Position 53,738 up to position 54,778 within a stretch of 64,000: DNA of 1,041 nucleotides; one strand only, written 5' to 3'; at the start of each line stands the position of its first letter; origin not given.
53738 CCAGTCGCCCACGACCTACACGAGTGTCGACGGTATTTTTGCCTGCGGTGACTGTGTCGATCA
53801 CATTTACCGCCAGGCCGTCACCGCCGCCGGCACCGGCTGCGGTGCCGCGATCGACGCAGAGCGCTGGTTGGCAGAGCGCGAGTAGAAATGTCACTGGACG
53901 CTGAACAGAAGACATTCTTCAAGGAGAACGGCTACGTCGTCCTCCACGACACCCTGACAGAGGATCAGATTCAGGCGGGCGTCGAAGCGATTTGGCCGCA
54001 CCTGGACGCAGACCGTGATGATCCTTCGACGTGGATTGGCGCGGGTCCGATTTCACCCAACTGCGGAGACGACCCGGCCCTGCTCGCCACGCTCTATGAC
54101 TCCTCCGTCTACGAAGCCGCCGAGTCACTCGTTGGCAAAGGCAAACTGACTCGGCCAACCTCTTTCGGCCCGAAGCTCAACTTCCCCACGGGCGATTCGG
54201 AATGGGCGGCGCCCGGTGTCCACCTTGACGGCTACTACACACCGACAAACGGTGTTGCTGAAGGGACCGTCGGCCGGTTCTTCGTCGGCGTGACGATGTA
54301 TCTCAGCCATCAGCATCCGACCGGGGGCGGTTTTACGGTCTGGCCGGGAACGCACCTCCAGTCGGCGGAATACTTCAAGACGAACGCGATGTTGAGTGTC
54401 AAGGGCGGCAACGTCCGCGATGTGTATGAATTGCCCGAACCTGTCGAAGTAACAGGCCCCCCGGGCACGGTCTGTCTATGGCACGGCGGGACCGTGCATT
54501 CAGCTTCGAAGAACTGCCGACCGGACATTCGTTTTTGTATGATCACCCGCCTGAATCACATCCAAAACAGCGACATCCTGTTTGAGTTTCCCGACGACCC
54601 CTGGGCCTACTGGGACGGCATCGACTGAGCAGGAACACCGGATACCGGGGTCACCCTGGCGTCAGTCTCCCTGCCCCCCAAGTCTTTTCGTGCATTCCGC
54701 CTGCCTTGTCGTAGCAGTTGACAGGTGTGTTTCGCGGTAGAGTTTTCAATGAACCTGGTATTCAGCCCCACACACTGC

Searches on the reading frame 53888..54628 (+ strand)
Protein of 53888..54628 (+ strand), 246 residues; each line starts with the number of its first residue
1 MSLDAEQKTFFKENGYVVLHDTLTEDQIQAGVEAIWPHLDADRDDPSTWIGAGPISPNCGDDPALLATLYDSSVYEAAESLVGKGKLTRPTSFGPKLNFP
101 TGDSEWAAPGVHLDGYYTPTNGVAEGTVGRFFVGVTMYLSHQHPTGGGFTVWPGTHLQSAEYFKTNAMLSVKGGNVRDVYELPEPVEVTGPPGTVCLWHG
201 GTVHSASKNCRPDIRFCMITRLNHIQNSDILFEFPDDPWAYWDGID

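Call 56: find_encoding_contigs(protein=window:53888-54628:+, flank=10000, max_places=1)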
Protein window:53888-54628:+ (246 aa): 14 contigs read that carry it; 1 place shown.
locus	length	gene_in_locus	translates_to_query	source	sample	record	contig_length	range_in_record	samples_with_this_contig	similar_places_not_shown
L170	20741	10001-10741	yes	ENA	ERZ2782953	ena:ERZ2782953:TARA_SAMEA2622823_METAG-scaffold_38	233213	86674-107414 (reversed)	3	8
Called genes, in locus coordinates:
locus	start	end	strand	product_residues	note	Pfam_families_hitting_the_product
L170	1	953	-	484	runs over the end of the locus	PF07884:VKOR, PF13462:Thioredoxin_4, PF01323:DSBA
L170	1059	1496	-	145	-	-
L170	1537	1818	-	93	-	-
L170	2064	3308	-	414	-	PF07969:Amidohydro_3 (faint), PF01979:Amidohydro_1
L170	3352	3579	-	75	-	PF13860:FlgD_ig (weak)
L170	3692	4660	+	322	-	PF00389:2-Hacid_dh, PF02826:2-Hacid_dh_C, PF03446:NAD_binding_2 (faint)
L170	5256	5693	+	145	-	-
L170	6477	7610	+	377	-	PF04909:Amidohydro_2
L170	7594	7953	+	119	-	PF00355:Rieske, PF13806:Rieske_2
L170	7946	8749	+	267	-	PF01209:Ubie_methyltran, PF01135:PCMT (weak), PF08704:GCD14 (faint), PF13649:Methyltransf_25, PF13847:Methyltransf_31, PF08241:Methyltransf_11, PF08242:Methyltransf_12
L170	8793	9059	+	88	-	-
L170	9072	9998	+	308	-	PF00890:FAD_binding_2 (faint), PF01266:DAO (faint), PF07992:Pyr_redox_2, PF13738:Pyr_redox_3, PF00070:Pyr_redox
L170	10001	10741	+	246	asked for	PF05721:PhyH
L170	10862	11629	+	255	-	PF01261:AP_endonuc_2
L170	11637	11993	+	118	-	PF02675:AdoMet_dc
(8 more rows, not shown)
